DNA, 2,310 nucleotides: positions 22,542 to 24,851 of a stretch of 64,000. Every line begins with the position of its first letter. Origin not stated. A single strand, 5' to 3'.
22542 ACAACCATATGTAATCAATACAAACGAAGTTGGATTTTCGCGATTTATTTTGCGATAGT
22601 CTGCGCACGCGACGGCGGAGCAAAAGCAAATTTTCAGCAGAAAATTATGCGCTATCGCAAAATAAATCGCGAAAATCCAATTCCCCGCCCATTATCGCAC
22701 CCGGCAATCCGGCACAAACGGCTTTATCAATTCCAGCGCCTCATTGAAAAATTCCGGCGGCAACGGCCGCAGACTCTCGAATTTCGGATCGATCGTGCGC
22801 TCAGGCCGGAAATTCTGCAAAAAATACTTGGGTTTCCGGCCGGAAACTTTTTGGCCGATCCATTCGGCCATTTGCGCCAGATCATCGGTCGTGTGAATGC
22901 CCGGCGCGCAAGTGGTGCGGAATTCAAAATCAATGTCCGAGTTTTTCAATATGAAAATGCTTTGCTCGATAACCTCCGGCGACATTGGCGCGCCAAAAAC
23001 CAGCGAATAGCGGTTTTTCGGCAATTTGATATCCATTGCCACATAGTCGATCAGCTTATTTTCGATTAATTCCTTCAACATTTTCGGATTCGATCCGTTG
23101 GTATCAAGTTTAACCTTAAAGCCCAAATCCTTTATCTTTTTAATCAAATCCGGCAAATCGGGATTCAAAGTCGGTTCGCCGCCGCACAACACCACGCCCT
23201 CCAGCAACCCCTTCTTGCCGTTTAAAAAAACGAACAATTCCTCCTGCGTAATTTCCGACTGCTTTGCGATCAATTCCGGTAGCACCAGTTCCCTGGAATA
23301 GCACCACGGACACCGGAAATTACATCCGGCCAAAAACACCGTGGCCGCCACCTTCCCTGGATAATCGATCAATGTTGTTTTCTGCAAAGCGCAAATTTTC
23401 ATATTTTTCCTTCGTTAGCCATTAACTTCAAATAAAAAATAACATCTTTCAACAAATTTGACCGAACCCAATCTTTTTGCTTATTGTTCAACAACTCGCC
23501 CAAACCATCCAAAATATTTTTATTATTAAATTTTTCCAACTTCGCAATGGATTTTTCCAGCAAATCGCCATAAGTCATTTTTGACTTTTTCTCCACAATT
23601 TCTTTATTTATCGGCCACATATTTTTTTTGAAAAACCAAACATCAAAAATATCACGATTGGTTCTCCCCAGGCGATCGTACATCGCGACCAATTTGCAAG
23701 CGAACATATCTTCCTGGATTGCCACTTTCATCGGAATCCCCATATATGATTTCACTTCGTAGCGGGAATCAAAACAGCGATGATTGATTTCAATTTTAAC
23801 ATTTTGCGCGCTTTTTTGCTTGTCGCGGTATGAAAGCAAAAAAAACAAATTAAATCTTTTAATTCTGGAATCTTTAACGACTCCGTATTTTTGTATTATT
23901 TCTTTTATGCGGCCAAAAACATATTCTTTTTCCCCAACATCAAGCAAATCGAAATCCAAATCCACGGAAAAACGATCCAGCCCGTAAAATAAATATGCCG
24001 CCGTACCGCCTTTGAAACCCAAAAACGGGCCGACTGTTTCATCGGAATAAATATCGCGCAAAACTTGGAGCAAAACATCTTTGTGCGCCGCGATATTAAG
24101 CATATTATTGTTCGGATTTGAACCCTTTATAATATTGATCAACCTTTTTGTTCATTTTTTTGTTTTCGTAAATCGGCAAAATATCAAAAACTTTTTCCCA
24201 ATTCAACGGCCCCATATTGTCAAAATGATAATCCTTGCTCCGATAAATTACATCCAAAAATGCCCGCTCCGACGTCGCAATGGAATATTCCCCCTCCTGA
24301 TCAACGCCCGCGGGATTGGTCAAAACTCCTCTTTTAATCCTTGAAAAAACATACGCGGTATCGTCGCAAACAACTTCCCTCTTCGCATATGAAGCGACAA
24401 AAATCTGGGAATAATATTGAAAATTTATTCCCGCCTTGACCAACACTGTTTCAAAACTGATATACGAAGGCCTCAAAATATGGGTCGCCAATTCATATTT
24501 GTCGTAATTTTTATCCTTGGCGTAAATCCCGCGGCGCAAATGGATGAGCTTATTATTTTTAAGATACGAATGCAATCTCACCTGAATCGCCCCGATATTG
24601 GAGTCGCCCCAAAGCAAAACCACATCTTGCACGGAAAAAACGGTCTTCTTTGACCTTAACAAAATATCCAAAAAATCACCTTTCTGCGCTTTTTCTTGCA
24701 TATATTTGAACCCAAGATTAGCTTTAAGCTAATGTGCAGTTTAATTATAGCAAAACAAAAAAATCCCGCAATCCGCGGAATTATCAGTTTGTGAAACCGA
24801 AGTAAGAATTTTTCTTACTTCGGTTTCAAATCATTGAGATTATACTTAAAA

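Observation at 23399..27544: The nrdD-nrdG operon is split by a 4.1-kb island of five genes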

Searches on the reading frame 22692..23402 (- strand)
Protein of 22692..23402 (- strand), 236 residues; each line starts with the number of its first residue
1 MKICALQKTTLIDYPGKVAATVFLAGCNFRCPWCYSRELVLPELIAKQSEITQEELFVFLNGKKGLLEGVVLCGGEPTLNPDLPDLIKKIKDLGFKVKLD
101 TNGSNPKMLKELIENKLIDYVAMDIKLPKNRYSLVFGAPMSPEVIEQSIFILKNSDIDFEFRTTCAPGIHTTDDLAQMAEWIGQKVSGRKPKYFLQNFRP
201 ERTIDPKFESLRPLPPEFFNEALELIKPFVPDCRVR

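Call 3: search_protein_families(library=pfam, proteins=[window:22692-23402:-], max_evalue=0.1)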
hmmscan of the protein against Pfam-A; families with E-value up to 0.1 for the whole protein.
window:22692-23402:- (236 aa): 2 families
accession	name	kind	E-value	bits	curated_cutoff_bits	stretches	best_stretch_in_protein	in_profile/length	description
PF04055.27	Radical_SAM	-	1.4e-18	68.1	29.5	1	23-182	3-166/166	Radical SAM superfamily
PF13353.11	Fer4_12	-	2.5e-09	38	22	1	18-121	6-109/137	4Fe-4S single cluster domain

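Call 6: search_protein_families(library=ncbifam, proteins=[window:22692-23402:-], max_evalue=0.1)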
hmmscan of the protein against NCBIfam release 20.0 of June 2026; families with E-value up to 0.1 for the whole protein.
window:22692-23402:- (236 aa): 59 families (the best 25 are shown)
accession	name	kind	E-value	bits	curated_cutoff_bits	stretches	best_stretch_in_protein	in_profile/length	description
TIGR02495.1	NrdG2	equivalog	1e-60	204.4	131.15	1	4-199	3-193/193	anaerobic ribonucleoside-triphosphate reductase activating protein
TIGR04041.1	activase_YjjW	hypoth_equivalog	2.1e-14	53.6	250.2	2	47-200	89-240/276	YjjW family glycine radical enzyme activase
TIGR02493.1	PFLA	equivalog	2.7e-14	53.1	231.75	1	5-182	4-183/235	pyruvate formate-lyase-activating protein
TIGR03963.1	rSAM_QueE_Clost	equivalog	4.4e-13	49.4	260.1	1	16-130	18-127/219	putative 7-carboxy-7-deazaguanine synthase QueE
TIGR02494.1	PFLE_PFLC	subfamily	6.3e-13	48.6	174.35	2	4-37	2-34/293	glycyl-radical enzyme activating protein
TIGR04003.1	rSAM_BssD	equivalog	1.7e-11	43.8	496.45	2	3-38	3-37/314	[benzylsuccinate synthase]-activating enzyme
NF038283.1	viperin_w_prok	equivalog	2.1e-11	43.5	180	1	25-106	10-95/281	viperin family antiviral radical SAM protein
TIGR04317.1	W_rSAM_matur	equivalog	7.1e-11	41.8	380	1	26-145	13-130/349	tungsten cofactor oxidoreductase radical SAM maturase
NF043069.1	T4HPD_activ_SAM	equivalog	8.9e-11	41.7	425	2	3-38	4-38/299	trans-4-hydroxy-L-proline dehydratase activase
TIGR02666.1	moaA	equivalog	1.6e-10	40.5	284.05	1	27-115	20-113/336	GTP 3',8-cyclase MoaA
TIGR03365.1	Bsubt_queE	equivalog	2.9e-10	40.1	206.1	1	21-108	24-114/238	7-carboxy-7-deazaguanine synthase QueE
TIGR02491.1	NrdG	equivalog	3.3e-10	40.1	126.1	1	5-92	4-89/154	anaerobic ribonucleoside-triphosphate reductase activating protein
TIGR02668.1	moaA_archaeal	equivalog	1.7e-08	33.8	325.25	1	26-105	19-96/303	GTP 3',8-cyclase MoaA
NF045646.2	rSAM_Se_TrsS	equivalog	1.8e-08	33.4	490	1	26-104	95-171/441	radical SAM (seleno)protein TrsS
TIGR03972.1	rSAM_TYW1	equivalog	2.1e-08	33.7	317.95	1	75-173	128-227/297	4-demethylwyosine synthase TYW1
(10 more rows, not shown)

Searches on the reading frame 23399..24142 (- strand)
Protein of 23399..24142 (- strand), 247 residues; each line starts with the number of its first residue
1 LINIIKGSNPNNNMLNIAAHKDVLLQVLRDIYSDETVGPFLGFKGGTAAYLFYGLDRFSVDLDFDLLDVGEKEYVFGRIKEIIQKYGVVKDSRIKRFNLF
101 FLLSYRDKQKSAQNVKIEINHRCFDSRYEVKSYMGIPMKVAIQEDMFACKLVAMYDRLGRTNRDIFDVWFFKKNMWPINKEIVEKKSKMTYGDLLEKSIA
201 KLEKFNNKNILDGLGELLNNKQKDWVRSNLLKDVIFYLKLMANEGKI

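Call 3: search_protein_families(library=pfam, proteins=[window:23399-24142:-], max_evalue=0.1)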
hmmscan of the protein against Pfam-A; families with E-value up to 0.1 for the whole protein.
window:23399-24142:- (247 aa): 1 family
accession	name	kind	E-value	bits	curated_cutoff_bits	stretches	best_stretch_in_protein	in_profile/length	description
PF08843.17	AbiEii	-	4.4e-20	73.1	22.5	1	27-209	2-210/238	Nucleotidyl transferase AbiEii toxin, Type IV TA system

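Call 4: search_protein_families(library=padloc, proteins=[window:23399-24142:-], max_evalue=0.1)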
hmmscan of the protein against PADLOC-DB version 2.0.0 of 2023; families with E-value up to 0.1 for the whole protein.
window:23399-24142:- (247 aa): 20 families
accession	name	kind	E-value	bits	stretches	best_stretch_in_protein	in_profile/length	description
PDLC02324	AbiEii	-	1.3e-69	232.5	1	16-242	2-225/231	AbiEii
PDLC02307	AbiEii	-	1.6e-18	65.3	1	19-213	7-184/219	AbiEii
PDLC02330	AbiEii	-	5.9e-16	56.9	1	22-231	9-208/219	AbiEii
PDLC02323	AbiEii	-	3.6e-15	54.3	1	20-196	20-207/248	AbiEii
PDLC02305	AbiEii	-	1.2e-14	52.3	1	24-225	28-244/306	AbiEii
PDLC02328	AbiEii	-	2.8e-12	45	1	41-187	15-158/203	AbiEii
PDLC02293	AbiEii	-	6.5e-12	43.5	1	42-194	43-212/270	AbiEii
PDLC02294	AbiEii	-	8.2e-12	43.5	1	24-182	28-196/260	AbiEii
PDLC02290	AbiEii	-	1.1e-11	42.8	1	23-174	11-162/290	AbiEii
PDLC02296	AbiEii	-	2.1e-11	41.5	2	122-209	147-239/282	AbiEii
PDLC02313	AbiEii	-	8.1e-11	39.9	1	24-222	28-239/254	AbiEii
PDLC02304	AbiEii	-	3.3e-10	38.4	1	23-190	26-209/260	AbiEii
PDLC02298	AbiEii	-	5.6e-10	37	1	24-218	11-203/220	AbiEii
PDLC02292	AbiEii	-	5.1e-05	21.2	1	13-123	22-132/283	AbiEii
PDLC02321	AbiEii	-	5.1e-05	21.1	1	21-65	24-68/296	AbiEii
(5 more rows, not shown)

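Call 6: search_protein_families(library=ncbifam, proteins=[window:23399-24142:-], max_evalue=0.1)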
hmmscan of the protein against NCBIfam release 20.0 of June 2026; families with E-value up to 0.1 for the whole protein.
window:23399-24142:- (247 aa): 0 families

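Call 7: search_protein_families(library=phrogs, proteins=[window:23399-24142:-], max_evalue=0.1)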
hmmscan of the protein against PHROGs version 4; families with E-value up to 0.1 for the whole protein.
window:23399-24142:- (247 aa): 1 family
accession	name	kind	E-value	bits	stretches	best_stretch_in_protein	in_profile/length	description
phrog_7828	-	unknown function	0.066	14.3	0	144-203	68-123/143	-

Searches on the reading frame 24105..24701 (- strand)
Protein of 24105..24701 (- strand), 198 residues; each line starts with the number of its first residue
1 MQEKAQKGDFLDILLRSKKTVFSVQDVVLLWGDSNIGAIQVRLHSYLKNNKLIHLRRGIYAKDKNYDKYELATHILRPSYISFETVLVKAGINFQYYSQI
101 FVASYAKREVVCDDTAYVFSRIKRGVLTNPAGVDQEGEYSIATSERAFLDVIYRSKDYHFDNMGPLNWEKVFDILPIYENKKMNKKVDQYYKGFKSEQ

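Call 3: search_protein_families(library=pfam, proteins=[window:24105-24701:-], max_evalue=0.1)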
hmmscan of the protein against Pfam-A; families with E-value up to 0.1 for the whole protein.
window:24105-24701:- (198 aa): 2 families
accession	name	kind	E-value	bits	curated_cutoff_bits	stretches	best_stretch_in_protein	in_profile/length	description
PF13338.12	AbiEi_4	-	0.014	15.9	25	1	10-61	2-47/49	Transcriptional regulator, AbiEi antitoxin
PF22270.1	MlrA_helical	-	0.096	13.2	27.7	0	39-78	4-43/75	Transcriptional regulator MlrA, helical domain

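Call 4: search_protein_families(library=padloc, proteins=[window:24105-24701:-], max_evalue=0.1)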
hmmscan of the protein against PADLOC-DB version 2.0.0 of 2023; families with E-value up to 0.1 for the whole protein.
window:24105-24701:- (198 aa): 13 families
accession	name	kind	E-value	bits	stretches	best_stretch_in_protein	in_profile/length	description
PDLC02255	AbiEi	-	2.2e-57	191.7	1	8-189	2-182/186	AbiEi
PDLC02241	AbiEi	-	8.8e-16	56.3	1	19-159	12-160/199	AbiEi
PDLC02230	AbiEi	-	1.3e-13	49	1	38-156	18-139/192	AbiEi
PDLC02269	AbiEi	-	3.6e-12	44.1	1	18-190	9-178/251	AbiEi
PDLC02267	AbiEi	-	4.2e-12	44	1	5-154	4-154/252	AbiEi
PDLC02272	AbiEi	-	1.4e-11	42.6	1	21-188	15-192/200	AbiEi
PDLC02287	AbiEi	-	4.5e-10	37.5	1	19-193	10-181/253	AbiEi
PDLC02240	AbiEi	-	1.2e-06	26.2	1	44-92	39-92/216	AbiEi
PDLC02232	AbiEi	-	2.4e-06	25.5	1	10-103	9-109/177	AbiEi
PDLC02225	AbiEi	-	0.00017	19.4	1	40-112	32-104/198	AbiEi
PDLC02274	AbiEi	-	0.0013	16.4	1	47-91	42-91/217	AbiEi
PDLC02270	AbiEi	-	0.0099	13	1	18-152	9-160/265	AbiEi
PDLC02229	AbiEi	-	0.025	13.2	1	15-95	12-88/131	AbiEi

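Call 6: search_protein_families(library=ncbifam, proteins=[window:24105-24701:-], max_evalue=0.1)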
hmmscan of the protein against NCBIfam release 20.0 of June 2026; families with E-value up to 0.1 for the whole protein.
window:24105-24701:- (198 aa): 1 family
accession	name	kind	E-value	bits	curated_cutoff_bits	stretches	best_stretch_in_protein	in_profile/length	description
NF047376.1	TAA_AbiEi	equivalog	4.4e-05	23.3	150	1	13-97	12-103/172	type IV toxin-antitoxin system AbiEi family antitoxin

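Call 7: search_protein_families(library=phrogs, proteins=[window:24105-24701:-], max_evalue=0.1)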
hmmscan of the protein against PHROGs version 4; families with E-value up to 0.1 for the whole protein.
window:24105-24701:- (198 aa): 0 families
